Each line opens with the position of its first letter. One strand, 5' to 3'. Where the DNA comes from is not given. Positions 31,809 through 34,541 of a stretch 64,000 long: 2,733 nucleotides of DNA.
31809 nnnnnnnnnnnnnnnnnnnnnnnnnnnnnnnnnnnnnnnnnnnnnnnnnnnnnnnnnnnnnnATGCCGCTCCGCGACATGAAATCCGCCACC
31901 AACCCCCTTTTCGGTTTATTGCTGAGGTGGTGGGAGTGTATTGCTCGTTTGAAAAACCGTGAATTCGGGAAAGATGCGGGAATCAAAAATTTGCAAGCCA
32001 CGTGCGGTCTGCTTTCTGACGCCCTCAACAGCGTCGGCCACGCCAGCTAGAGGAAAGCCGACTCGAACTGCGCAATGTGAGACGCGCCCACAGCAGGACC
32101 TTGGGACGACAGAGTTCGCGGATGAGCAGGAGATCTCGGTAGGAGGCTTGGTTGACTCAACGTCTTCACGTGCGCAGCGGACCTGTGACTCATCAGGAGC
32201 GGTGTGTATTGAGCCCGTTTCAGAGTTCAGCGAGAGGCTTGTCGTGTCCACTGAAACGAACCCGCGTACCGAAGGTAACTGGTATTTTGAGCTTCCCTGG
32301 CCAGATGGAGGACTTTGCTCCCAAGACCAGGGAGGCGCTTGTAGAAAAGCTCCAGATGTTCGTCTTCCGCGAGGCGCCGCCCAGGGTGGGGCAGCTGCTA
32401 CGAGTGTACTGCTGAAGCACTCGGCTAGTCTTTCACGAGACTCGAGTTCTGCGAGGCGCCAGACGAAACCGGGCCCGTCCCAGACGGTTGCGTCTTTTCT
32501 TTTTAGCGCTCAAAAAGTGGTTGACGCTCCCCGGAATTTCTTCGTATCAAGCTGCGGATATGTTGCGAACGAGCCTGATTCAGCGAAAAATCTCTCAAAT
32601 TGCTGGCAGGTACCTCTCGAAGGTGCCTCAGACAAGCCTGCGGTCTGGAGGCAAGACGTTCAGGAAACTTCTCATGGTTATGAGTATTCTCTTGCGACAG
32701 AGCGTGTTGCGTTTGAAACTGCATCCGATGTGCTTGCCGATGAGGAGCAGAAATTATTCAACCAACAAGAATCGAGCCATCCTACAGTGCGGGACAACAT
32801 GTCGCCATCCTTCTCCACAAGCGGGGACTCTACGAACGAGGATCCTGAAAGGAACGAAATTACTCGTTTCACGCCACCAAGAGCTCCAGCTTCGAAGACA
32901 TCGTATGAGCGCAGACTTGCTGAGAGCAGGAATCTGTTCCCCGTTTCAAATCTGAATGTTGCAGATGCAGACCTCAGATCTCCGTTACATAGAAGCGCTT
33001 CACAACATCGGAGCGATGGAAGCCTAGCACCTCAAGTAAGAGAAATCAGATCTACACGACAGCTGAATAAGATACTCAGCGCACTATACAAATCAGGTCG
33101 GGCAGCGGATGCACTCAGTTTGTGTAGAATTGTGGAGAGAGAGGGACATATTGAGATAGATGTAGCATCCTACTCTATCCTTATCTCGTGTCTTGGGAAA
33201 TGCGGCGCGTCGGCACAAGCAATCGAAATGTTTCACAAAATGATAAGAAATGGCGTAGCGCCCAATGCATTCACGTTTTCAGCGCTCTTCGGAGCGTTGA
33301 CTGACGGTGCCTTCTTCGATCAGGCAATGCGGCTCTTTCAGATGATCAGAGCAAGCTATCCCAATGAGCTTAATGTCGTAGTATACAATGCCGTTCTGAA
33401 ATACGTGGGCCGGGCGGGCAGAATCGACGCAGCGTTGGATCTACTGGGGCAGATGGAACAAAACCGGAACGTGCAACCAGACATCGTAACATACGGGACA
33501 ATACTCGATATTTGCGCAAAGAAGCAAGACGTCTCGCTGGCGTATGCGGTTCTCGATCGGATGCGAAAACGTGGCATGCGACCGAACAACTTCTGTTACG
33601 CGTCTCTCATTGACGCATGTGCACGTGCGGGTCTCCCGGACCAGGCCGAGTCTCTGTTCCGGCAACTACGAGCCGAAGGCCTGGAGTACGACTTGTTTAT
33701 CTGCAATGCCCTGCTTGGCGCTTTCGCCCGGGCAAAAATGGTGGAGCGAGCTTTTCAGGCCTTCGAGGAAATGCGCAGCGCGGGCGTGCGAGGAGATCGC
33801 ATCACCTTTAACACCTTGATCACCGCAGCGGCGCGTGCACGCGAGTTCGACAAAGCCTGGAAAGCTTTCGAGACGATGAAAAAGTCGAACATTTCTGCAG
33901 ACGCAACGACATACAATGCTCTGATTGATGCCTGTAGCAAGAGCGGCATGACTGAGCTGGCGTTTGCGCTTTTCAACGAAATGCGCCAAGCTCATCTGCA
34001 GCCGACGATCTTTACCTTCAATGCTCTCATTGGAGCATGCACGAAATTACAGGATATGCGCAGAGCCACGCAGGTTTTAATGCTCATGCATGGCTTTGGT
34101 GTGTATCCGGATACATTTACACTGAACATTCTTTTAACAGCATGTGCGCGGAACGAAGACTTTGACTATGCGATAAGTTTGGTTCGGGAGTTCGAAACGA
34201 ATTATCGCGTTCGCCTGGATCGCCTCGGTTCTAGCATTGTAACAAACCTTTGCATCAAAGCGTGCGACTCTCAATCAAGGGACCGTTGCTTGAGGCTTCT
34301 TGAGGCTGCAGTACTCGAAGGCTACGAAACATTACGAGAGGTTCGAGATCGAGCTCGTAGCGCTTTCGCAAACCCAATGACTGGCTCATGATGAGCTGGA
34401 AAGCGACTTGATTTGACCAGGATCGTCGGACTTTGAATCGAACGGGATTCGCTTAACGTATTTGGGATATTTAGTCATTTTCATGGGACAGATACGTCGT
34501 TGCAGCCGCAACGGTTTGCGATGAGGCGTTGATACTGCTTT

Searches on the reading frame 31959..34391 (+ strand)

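Call 76: search_protein_families(library=pfam, max_evalue=0.01, proteins=[window:31959-34391:+])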
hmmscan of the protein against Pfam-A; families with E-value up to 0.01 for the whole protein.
window:31959-34391:+ (810 aa): 12 families
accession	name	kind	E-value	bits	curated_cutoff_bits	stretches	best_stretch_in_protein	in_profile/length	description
PF13041.12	PPR_2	-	6.2e-83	273.2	30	7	648-695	2-49/50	PPR repeat family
PF01535.26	PPR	-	1.7e-60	197.6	25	6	651-677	2-28/31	PPR repeat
PF12854.13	PPR_1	-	3.3e-56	187.1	23.8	6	644-676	2-34/34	PPR repeat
PF13812.12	PPR_3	-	6.6e-55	183.5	25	5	637-695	3-61/63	Pentatricopeptide repeat domain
PF17177.10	PPR_long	-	4.1e-30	105.2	27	2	590-731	22-171/211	Pentacotripeptide-repeat region of PRORP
PF23276.1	TPR_24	-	6.7e-06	26.4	27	0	553-615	11-73/195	Fungal tetratrico peptide repeats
PF12921.12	ATP13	-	1.2e-05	25.6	26.7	0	715-754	49-89/114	Mitochondrial ATPase expression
PF10037.15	MRP-S27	-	0.00011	21.8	25.9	1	686-744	107-165/393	Mitochondrial 28S ribosomal protein S27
PF24603.1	TPR_30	-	0.00026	21.8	29.7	0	578-645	4-69/100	Tetratricopeptide repeat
PF13762.11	MNE1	-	0.0012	19.5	22.7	0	614-699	38-129/143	Mitochondrial splicing apparatus component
PF25245.1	TPR_At1g68980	-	0.0039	17.7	27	0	616-667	10-62/157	At1g68980, TPR repeats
PF19189.6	Mtf2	-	0.0062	16.7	27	0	599-641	132-181/195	Mtf2 family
